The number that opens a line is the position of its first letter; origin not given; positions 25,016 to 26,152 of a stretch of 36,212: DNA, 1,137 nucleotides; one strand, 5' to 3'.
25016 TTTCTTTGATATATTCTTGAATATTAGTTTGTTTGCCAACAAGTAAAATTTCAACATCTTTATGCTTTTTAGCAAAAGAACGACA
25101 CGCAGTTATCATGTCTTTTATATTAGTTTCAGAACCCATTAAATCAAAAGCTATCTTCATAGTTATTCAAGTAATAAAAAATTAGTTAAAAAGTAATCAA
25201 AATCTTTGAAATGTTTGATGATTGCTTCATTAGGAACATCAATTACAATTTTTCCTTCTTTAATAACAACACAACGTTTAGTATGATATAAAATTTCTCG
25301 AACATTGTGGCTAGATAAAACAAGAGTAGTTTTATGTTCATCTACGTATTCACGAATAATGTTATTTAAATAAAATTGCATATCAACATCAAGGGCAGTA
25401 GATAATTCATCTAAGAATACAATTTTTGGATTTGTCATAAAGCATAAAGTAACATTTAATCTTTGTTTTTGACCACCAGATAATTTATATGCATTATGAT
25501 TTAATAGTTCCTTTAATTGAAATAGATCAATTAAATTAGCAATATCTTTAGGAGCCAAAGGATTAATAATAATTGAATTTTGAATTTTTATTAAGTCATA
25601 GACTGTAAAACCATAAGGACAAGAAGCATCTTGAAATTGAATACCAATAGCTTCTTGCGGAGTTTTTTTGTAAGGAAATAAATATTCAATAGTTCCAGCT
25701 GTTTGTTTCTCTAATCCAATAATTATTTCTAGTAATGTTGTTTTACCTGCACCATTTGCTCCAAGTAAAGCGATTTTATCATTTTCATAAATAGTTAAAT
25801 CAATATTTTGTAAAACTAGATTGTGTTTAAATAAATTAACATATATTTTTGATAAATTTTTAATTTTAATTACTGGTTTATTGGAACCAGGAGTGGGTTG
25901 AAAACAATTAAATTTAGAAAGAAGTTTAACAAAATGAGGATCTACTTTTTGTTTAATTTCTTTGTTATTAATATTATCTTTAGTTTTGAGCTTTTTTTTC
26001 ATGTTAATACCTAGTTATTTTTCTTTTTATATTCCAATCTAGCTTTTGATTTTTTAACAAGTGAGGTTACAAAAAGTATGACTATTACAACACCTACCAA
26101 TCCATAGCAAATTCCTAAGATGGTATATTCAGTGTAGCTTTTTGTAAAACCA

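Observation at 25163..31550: Duplicated ABC-2 exporter cassette carrying two paralogous double-anchored ectodomain proteins, inserted between galU and the plsX-rnc-smc-ftsY backbone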

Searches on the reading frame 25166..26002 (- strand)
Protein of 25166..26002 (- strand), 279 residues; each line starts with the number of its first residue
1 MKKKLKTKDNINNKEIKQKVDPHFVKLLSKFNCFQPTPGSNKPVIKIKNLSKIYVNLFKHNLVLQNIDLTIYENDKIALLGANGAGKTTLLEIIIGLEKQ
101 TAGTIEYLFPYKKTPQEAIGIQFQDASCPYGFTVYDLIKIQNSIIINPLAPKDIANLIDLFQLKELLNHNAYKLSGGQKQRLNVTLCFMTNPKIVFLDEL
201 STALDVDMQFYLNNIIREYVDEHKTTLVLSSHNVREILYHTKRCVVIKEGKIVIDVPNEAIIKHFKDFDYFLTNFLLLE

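Call 4: search_protein_families(library=pfam, max_evalue=0.1, proteins=[window:25166-26002:-])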
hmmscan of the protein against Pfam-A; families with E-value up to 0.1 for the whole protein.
seq(279 aa): 14 families
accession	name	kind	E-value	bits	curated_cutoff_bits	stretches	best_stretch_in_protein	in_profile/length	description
PF00005.33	ABC_tran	-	5e-25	89.1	25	1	64-199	1-134/137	ABC transporter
PF13304.12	AAA_21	-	1.7e-08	35.3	27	2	78-94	3-19/304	AAA domain, putative AbiEii toxin, Type IV TA system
PF02463.25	SMC_N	-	1e-05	25.6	40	1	50-223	2-190/220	RecF/RecN/SMC N terminal domain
PF13166.12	AAA_13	-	0.0049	16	36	0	81-101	23-43/713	AAA domain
PF13476.12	AAA_23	-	0.006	17.7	27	1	65-94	13-39/201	AAA domain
PF13175.12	AAA_15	-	0.012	15.7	32.1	1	64-97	14-46/374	AAA ATPase domain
PF13555.12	AAA_29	-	0.015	15.5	27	1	69-92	17-40/61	P-loop containing region of AAA domain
PF16205.10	Ribosomal_S17_N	-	0.032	15.2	27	0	113-132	41-60/69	Ribosomal_S17 N-terminal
PF05783.17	DLIC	-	0.034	13.4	19.7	1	74-109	25-61/471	Dynein light intermediate chain (DLIC)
PF13238.12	AAA_18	-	0.047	14.6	29.4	0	77-94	1-18/128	AAA domain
PF13173.12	AAA_14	-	0.053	14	27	0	77-99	5-27/129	AAA domain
PF00004.35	AAA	-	0.069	14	21.2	0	78-95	2-19/131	ATPase family associated with various cellular activities (AAA)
PF18128.7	HydF_dimer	-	0.076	13.5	23.4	0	213-256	32-77/99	Hydrogen maturase F dimerization domain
PF03193.22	RsgA_GTPase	-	0.096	12.9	30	0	73-105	105-137/174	RsgA GTPase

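Call 5: search_protein_families(library=ncbifam, max_evalue=0.1, proteins=[window:25166-26002:-])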
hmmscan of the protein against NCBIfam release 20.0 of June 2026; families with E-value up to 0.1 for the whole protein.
seq(279 aa): 195 families (the best 25 are shown)
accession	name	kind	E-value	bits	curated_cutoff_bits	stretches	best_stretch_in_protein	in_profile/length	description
NF008105.0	PRK10851.1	equivalog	8.3e-31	107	502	1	45-260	3-224/362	sulfate/thiosulfate ABC transporter ATP-binding protein CysA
TIGR00968.1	3a0106s01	subfamily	2.1e-30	106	342.75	1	45-259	1-217/237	sulfate ABC transporter ATP-binding protein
NF040729.1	ABC_ATP_SaoA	equivalog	7.8e-30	104.1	360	1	45-256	2-217/248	ABC transporter ATP-binding protein SaoA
TIGR04406.1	LPS_export_lptB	equivalog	4.4e-29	101.5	240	1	45-266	2-227/239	LPS export ABC transporter ATP-binding protein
TIGR01188.1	drrA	subfamily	1.5e-28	100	312.45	1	63-254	8-204/302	daunorubicin resistance ABC transporter, ATP-binding protein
TIGR04521.1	ECF_ATPase_2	equivalog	1.5e-28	99.6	330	1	45-266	1-237/279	energy-coupling factor transporter ATPase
TIGR04520.1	ECF_ATPase_1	equivalog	2.1e-28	99.5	315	1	45-265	1-227/269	energy-coupling factor transporter ATPase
NF043075.1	MMSYN1_0197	equivalog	4e-28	98.3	550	1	44-253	2-212/341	spermidine/putrescine ABC transporter ATP-binding protein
NF040933.2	ABC_arch_GlcV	equivalog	6.3e-28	97.7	450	1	45-253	3-221/357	glucose ABC transporter ATP-binding protein GlcV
NF006987.0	PRK09452.1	equivalog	6.9e-28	97.4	482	1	38-261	11-235/378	spermidine/putrescine ABC transporter ATP-binding protein PotA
TIGR03265.1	PhnT2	equivalog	3e-27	95.8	457.7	1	44-257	4-219/353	putative 2-aminoethylphosphonate ABC transporter ATP-binding protein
TIGR02769.1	nickel_nikE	equivalog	4.1e-27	95.3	332.55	2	154-256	130-233/265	nickel import ATP-binding protein NikE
TIGR03864.1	PQQ_ABC_ATP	hypoth_equivalog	5.1e-27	94.9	302.25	1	47-264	4-222/236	ABC transporter, ATP-binding subunit, PQQ-dependent alcohol dehydrogenase system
TIGR03375.1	type_I_sec_LssB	subfamily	6.2e-27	94.2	693.1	1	47-266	468-693/696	type I secretion system permease/ATPase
NF010170.0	PRK13651.1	equivalog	1.4e-26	93.2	432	2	152-263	143-254/308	cobalt transporter ATP-binding subunit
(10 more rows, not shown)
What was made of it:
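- Closest known: DrrAB-type ABC-2 drug and lipid efflux systems. Different: The score is far below the family cut-off of 312 bits (call 5).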

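Call 66: search_solved_structures(query=window:25166-26002:-, max_evalue=1e-22)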
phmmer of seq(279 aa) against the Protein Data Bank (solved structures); distinct sequences matched with E-value up to 1e-22: 14.
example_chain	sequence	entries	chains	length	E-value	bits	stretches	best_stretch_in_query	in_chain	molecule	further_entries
7w01_A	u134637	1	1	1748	3.1e-29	105.6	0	32-251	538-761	Phospholipid-transporting ATPase ABCA3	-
7w02_A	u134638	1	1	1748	2.1e-28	102.9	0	32-251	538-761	Phospholipid-transporting ATPase ABCA3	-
8s7v_K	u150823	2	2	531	1.1e-27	100.5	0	22-263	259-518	Glycine betaine/carnitine/choline transport ATP-binding protein OpuCA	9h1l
7tby_A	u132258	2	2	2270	1.3e-27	100.3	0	30-273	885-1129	ATP-binding cassette, sub-family A (ABC1), member 1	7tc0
7tbz_A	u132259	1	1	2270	1.3e-27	100.3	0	30-273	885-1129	ATP-binding cassette, sub-family A (ABC1), member 1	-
7tdt_A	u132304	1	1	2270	1.3e-27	100.3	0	30-273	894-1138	Phospholipid-transporting ATPase ABCA1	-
5xjy_A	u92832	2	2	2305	1.3e-27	100.2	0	30-273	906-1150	ATP-binding cassette sub-family A member 1 | Phospholipid-transporting ATPase ABCA1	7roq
7tbw_A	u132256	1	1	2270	8.7e-27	97.6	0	30-273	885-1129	ATP-binding cassette, sub-family A (ABC1), member 1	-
7lkp_A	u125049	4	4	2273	1.9e-24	89.9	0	42-253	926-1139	Retinal-specific phospholipid-transporting ATPase ABCA4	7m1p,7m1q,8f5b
7e7i_A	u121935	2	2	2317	2.1e-24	89.8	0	42-253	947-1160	Retinal-specific phospholipid-transporting ATPase ABCA4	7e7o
3j15_B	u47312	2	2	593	7.3e-24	88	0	72-248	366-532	ABC transporter ATP-binding protein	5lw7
3bk7_A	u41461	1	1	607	8.2e-24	87.8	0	72-248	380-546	ABC transporter ATP-binding protein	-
7lkz_A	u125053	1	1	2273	1.3e-23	87.1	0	42-253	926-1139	Retinal-specific phospholipid-transporting ATPase ABCA4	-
7e7q_A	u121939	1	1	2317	1.4e-23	87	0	42-253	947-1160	Retinal-specific phospholipid-transporting ATPase ABCA4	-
